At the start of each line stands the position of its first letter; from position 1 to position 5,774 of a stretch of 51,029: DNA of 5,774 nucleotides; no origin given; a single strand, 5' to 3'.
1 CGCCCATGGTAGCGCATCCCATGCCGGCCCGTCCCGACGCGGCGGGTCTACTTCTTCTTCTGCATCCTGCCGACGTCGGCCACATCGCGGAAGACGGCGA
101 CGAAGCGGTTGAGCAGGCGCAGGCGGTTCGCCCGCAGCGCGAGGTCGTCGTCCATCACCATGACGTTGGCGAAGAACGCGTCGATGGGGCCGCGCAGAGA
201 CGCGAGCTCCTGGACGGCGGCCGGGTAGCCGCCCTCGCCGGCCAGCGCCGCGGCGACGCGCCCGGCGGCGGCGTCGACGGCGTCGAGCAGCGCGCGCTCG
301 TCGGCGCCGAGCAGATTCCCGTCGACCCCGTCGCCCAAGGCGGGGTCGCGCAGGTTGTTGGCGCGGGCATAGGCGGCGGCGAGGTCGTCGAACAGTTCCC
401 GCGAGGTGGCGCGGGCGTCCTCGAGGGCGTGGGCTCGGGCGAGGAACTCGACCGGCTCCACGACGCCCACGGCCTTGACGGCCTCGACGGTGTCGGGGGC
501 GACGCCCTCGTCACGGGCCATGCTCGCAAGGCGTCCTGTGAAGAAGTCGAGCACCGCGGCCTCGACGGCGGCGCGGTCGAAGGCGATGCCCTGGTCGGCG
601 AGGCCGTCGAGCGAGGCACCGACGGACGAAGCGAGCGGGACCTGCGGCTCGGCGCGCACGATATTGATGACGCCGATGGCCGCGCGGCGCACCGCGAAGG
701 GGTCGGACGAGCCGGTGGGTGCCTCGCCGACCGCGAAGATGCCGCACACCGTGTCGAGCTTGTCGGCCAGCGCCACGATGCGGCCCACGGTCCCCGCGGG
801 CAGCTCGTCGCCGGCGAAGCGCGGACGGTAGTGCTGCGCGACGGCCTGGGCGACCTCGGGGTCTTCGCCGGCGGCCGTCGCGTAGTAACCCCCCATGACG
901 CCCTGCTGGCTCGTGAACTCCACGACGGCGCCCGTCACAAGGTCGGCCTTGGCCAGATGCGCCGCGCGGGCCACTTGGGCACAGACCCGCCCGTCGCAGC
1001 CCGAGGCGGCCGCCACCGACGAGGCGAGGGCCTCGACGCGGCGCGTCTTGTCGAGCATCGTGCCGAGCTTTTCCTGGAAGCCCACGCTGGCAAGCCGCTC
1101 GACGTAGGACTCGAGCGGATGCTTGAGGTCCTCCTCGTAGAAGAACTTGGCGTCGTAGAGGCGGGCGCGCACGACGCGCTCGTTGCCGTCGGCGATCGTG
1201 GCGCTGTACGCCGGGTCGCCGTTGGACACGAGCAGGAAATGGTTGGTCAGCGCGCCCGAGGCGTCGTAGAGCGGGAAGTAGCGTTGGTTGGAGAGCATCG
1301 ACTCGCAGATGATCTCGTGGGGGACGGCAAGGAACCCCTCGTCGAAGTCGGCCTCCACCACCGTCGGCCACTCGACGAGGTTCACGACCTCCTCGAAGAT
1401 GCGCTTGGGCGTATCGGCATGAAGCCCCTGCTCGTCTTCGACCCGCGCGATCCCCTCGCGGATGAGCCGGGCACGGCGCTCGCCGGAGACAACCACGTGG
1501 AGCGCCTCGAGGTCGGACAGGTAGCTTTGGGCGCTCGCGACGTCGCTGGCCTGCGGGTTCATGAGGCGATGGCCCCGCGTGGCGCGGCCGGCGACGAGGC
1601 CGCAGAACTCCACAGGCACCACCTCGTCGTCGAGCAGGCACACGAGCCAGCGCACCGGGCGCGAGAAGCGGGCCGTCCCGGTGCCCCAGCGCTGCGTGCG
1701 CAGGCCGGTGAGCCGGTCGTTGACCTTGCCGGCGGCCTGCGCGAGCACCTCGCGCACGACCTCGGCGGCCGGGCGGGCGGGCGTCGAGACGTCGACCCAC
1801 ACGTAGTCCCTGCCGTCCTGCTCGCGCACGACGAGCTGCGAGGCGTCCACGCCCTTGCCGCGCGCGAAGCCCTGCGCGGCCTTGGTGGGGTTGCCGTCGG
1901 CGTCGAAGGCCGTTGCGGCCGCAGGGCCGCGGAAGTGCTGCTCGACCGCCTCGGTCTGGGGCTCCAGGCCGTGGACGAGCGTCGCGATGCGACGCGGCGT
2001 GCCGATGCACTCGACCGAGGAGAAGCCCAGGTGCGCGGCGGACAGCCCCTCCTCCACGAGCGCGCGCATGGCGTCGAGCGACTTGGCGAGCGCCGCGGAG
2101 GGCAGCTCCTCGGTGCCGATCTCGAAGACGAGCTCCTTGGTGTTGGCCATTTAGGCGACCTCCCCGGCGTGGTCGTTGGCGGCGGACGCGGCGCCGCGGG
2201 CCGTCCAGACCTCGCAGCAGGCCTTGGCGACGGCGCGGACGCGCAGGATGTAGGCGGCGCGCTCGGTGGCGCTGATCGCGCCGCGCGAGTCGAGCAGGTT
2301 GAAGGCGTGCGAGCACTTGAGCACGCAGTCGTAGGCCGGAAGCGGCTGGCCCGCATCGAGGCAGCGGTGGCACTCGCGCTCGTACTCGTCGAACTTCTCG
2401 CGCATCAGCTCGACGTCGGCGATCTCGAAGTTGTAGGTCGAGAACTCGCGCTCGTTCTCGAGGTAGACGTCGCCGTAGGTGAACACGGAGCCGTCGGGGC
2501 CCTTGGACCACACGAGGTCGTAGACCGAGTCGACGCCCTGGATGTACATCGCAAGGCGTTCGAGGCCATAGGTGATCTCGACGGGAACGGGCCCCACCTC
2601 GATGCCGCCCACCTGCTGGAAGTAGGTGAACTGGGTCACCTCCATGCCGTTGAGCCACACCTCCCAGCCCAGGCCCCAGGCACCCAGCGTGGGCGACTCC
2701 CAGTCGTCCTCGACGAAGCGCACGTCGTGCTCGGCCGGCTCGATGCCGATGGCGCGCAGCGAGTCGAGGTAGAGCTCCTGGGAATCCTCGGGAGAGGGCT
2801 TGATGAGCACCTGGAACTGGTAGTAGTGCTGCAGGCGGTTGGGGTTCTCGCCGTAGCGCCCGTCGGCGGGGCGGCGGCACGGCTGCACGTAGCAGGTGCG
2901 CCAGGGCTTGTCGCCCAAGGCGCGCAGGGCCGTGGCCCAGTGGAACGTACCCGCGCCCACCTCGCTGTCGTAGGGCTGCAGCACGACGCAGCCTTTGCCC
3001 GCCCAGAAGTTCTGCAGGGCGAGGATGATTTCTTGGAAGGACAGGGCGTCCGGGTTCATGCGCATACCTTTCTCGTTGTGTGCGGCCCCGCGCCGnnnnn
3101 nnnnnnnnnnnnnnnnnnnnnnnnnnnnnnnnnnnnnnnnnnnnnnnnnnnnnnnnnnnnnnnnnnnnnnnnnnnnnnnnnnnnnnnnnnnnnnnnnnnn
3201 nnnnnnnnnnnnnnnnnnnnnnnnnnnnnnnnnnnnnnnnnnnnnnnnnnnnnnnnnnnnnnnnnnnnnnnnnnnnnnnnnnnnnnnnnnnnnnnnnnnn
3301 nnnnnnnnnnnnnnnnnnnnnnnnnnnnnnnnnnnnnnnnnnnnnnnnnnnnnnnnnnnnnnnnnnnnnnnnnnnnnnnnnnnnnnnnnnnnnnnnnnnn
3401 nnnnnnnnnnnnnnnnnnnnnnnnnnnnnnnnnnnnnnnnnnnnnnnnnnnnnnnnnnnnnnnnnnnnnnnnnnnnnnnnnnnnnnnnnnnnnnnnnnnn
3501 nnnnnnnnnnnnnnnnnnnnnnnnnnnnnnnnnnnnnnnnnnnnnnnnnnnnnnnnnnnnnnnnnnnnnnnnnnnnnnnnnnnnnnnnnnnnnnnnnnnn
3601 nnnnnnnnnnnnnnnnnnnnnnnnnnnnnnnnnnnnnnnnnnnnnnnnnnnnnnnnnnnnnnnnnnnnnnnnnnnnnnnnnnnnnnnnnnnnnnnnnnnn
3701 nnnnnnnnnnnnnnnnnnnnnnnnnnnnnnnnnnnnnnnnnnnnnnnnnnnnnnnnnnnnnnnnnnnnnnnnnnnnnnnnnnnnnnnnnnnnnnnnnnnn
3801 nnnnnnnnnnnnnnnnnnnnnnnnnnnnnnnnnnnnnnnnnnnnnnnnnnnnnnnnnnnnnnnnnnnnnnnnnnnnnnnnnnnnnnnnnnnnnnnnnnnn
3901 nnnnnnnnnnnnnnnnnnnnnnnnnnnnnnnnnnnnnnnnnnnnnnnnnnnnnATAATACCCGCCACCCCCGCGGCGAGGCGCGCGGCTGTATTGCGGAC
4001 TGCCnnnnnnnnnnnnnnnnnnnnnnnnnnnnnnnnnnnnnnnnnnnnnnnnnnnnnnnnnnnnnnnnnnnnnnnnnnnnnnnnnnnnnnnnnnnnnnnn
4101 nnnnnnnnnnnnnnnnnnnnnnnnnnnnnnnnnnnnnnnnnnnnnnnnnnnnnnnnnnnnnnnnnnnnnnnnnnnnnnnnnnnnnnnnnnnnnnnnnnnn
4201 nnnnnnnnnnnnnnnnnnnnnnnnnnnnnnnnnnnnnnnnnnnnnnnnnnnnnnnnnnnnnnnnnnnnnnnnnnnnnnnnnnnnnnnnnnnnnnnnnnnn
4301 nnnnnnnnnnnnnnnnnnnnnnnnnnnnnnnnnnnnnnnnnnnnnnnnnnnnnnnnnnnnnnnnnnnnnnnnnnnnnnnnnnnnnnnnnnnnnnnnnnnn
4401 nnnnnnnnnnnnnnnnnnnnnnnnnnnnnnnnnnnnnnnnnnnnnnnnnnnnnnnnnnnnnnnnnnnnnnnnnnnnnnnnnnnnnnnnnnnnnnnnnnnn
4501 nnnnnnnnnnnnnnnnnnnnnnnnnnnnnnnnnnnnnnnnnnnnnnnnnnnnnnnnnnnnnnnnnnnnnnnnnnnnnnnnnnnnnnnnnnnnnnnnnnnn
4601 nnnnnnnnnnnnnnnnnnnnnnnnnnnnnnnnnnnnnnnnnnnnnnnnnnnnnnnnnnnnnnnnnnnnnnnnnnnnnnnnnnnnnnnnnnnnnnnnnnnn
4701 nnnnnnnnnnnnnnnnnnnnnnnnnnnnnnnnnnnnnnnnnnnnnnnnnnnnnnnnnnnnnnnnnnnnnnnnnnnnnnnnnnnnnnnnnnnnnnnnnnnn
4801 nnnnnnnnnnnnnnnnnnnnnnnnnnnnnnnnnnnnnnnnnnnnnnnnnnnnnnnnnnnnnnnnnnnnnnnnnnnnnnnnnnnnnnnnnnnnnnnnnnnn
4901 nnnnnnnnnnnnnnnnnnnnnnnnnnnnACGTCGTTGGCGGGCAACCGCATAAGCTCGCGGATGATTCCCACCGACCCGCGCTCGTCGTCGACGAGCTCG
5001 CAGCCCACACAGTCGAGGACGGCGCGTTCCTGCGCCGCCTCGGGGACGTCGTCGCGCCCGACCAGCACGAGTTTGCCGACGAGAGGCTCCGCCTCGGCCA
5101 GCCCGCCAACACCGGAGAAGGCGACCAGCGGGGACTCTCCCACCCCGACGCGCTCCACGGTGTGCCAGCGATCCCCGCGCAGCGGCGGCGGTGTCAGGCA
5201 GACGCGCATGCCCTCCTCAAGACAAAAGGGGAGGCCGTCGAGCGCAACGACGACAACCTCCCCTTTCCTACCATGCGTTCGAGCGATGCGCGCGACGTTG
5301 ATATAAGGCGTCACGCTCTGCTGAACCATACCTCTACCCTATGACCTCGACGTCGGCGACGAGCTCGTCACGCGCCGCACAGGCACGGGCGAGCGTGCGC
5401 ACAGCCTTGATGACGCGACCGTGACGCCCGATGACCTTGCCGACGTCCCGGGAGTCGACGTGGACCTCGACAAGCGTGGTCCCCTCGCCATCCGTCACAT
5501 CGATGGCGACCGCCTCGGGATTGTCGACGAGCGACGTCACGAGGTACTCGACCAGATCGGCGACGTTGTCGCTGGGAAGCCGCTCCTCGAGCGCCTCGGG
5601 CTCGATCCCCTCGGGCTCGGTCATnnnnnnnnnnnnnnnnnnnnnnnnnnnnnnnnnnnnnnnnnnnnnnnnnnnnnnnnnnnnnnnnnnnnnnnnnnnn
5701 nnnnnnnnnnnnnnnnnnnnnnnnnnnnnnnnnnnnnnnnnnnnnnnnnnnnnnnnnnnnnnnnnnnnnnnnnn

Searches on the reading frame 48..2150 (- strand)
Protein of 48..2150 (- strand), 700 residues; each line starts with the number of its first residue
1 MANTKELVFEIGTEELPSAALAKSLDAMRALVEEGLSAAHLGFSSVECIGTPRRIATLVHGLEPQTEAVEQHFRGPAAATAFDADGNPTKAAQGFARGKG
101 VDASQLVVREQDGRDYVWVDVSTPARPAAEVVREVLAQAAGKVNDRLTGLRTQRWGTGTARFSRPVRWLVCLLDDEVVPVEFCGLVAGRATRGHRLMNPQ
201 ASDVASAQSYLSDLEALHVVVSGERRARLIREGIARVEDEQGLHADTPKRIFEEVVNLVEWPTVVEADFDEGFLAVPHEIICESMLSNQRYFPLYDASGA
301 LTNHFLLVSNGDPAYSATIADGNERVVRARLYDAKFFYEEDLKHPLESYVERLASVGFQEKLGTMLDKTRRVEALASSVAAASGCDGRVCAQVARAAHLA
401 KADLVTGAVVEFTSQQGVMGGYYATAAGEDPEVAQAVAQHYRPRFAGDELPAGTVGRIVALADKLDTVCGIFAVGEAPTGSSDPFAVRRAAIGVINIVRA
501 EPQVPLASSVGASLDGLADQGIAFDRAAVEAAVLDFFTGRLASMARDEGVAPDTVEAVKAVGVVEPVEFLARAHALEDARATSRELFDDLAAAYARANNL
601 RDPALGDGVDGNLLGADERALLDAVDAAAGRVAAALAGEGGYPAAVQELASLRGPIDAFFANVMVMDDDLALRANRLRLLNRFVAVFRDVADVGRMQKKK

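Call 75: search_protein_families(library=pfam, proteins=[window:48-2150:-], max_evalue=0.00001)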
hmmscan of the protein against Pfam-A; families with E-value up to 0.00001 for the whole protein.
window:48-2150:- (700 aa): 1 family
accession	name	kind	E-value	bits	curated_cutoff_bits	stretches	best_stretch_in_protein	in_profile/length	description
PF02092.22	tRNA_synt_2f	-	1.4e-188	628.6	29.2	1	7-558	1-534/536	Glycyl-tRNA synthetase beta subunit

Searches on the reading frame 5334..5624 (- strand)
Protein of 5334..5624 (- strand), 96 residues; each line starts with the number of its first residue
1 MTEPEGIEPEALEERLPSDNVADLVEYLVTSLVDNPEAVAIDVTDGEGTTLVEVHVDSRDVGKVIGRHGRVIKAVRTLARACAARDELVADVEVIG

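Call 75: search_protein_families(library=pfam, proteins=[window:5334-5624:-], max_evalue=0.00001)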
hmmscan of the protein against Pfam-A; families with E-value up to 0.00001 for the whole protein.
window:5334-5624:- (96 aa): 1 family
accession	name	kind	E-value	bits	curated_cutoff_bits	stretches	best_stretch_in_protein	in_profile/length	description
PF13083.13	KH_KhpA-B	-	9.9e-22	77.1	32.1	1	23-93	2-72/73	KhpA/KhpB, KH domain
